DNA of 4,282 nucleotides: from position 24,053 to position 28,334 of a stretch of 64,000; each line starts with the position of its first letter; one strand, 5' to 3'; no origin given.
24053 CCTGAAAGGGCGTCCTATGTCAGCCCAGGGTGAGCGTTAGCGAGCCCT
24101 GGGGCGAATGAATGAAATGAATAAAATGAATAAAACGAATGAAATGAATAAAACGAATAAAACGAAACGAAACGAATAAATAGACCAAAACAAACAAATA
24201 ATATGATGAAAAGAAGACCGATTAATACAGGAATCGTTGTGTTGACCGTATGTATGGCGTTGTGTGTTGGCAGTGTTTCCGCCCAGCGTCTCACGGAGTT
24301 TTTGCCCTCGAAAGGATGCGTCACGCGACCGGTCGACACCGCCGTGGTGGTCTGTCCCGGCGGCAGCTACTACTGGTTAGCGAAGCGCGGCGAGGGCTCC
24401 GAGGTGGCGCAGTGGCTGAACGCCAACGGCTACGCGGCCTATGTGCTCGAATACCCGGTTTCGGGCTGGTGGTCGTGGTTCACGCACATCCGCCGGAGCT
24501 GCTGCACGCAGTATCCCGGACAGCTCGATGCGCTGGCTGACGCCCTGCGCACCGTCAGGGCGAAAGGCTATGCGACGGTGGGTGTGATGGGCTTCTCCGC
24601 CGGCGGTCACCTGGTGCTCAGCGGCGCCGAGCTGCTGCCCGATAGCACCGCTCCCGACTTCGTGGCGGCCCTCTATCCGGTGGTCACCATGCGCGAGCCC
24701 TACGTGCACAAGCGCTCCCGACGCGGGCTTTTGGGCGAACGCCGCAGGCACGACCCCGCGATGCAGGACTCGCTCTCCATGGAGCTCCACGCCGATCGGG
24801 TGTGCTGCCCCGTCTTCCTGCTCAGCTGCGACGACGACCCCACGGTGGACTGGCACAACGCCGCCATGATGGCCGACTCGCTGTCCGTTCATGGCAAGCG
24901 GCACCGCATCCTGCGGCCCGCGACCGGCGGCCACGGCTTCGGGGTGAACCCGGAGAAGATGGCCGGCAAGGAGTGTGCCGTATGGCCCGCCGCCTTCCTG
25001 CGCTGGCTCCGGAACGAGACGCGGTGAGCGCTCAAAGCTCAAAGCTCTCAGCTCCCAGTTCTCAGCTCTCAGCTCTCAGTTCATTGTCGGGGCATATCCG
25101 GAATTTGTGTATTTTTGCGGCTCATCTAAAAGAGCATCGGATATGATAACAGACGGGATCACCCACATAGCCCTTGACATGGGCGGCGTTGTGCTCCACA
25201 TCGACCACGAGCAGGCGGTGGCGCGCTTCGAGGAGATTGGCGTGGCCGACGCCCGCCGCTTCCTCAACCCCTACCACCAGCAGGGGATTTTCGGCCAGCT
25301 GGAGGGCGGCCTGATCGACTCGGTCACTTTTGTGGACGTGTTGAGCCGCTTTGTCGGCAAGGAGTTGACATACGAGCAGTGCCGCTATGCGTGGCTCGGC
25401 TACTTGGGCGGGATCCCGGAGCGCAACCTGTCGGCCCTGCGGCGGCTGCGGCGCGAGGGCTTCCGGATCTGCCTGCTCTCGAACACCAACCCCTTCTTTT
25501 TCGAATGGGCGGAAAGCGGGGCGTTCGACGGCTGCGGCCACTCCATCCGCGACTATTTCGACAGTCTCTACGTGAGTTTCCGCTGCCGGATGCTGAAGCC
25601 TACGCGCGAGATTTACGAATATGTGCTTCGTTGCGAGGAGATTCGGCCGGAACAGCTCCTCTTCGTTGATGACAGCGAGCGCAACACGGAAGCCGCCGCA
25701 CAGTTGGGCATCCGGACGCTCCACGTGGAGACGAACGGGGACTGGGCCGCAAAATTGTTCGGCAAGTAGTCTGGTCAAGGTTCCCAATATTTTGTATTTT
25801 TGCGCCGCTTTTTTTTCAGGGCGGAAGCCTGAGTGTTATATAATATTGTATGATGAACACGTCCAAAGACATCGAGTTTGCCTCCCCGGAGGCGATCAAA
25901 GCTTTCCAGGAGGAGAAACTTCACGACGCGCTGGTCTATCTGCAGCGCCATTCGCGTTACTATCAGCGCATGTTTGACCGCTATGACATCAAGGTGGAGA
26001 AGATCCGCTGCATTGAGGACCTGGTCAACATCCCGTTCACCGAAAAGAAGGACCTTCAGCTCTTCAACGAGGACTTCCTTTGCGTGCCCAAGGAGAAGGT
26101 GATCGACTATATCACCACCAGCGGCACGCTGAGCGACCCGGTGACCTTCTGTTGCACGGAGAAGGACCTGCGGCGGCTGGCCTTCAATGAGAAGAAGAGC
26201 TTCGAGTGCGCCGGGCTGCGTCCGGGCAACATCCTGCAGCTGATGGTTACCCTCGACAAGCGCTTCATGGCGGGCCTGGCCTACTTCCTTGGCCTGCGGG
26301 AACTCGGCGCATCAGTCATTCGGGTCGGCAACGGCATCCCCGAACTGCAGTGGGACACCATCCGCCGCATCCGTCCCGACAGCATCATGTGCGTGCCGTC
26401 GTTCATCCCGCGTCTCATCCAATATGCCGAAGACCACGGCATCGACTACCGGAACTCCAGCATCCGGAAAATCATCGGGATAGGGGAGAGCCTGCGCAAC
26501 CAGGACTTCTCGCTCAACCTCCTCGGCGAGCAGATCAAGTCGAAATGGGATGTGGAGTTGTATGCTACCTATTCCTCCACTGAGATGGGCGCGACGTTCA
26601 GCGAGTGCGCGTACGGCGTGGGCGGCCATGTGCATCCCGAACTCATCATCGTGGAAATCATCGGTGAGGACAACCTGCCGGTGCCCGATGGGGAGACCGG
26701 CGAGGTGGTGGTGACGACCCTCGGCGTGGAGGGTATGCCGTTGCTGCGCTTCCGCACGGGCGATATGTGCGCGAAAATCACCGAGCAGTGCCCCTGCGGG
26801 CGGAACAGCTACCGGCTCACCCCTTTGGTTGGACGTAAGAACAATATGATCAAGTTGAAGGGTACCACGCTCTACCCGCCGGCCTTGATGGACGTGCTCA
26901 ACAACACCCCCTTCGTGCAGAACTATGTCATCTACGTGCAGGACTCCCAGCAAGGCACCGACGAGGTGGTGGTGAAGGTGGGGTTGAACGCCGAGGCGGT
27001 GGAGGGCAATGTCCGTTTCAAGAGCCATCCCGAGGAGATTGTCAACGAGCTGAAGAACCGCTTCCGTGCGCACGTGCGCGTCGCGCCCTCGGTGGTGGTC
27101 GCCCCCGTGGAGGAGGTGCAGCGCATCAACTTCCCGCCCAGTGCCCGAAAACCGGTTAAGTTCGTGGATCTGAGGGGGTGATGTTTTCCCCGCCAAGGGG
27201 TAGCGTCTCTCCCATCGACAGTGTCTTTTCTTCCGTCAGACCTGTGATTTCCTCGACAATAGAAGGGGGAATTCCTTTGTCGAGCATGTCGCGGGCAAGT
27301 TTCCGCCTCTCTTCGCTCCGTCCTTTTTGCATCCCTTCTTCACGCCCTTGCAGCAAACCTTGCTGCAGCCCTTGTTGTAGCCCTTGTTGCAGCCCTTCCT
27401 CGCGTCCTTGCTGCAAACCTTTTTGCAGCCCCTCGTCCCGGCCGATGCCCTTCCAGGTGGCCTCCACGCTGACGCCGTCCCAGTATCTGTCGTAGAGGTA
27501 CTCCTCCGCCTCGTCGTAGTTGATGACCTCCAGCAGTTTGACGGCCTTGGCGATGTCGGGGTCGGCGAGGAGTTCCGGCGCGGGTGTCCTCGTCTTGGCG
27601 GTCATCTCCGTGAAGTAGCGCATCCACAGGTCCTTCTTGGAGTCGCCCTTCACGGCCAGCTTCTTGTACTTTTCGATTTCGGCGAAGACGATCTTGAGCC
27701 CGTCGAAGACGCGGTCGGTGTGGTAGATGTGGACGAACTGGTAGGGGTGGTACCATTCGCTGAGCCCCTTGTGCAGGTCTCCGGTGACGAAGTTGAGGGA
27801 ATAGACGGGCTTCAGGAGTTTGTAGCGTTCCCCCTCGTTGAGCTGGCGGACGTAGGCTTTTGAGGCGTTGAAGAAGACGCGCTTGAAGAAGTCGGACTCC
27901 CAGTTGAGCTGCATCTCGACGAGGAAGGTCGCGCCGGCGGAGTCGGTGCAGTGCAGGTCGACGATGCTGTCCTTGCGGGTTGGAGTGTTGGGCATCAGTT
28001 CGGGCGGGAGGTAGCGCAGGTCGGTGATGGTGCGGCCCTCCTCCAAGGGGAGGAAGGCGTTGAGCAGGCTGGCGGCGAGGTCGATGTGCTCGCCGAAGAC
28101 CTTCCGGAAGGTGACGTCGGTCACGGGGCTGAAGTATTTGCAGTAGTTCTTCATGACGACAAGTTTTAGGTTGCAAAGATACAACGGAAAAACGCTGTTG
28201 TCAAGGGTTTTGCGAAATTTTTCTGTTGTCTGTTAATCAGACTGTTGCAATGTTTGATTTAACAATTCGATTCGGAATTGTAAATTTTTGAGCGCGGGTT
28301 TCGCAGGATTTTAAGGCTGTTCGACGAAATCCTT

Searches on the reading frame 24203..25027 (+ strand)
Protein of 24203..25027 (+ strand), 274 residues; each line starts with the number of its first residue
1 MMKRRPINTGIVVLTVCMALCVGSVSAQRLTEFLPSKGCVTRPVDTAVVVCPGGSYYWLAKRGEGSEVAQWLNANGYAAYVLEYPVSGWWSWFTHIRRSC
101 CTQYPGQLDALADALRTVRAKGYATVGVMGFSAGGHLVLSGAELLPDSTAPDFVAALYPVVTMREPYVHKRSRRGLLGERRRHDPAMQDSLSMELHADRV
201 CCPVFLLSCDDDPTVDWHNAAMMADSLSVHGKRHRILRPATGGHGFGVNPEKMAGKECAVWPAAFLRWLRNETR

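Call 72: search_protein_families(library=pfam, proteins=[window:24203-25027:+], max_evalue=0.001)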
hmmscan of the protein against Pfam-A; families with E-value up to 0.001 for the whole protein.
window:24203-25027:+ (274 aa): 4 families
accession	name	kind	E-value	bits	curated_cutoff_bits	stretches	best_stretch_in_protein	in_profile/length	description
PF00326.27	Peptidase_S9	-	2.6e-07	30.8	22.6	1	69-251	7-194/213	Prolyl oligopeptidase family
PF07859.19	Abhydrolase_3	-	1e-06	29.1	25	1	97-216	38-180/210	alpha/beta hydrolase fold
PF20434.5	BD-FAE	-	1.1e-05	25.6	26.8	0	48-226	16-214/215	BD-FAE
PF01738.24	DLH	-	2.9e-05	24.2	21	1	107-252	80-194/217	Dienelactone hydrolase family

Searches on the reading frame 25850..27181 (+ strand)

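Call 72: search_protein_families(library=pfam, proteins=[window:25850-27181:+], max_evalue=0.001)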
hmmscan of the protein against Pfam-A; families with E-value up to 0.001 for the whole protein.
window:25850-27181:+ (443 aa): 2 families
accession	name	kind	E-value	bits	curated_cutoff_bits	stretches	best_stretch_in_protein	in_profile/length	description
PF00501.34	AMP-binding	-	6.5e-09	35.5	29.9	1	87-290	167-376/384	AMP-binding enzyme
PF14535.12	AMP-binding_C_2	-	1.1e-06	29.3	25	1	338-442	1-96/96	AMP-binding enzyme C-terminal domain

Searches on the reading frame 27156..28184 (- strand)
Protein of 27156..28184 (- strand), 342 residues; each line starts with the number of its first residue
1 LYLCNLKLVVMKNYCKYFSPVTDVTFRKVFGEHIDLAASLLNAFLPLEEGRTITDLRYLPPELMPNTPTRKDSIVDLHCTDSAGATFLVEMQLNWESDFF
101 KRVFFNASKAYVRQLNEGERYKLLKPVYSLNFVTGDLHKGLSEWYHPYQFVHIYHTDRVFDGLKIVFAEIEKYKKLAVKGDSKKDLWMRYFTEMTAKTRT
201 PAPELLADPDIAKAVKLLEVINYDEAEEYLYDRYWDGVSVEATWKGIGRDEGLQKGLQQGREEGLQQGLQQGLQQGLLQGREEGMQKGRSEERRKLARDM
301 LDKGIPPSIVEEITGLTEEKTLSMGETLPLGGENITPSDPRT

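Call 72: search_protein_families(library=pfam, proteins=[window:27156-28184:-], max_evalue=0.001)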
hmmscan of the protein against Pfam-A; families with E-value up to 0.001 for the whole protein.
window:27156-28184:- (342 aa): 2 families
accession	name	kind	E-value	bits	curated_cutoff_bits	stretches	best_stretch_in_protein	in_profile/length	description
PF12784.13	PDDEXK_2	-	2.2e-39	135.9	27.4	1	20-232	1-213/229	PD-(D/E)XK nuclease family transposase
PF09811.14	Yae1_N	-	9.3e-05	22.5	27.5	0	248-281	5-38/39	Essential protein Yae1, N terminal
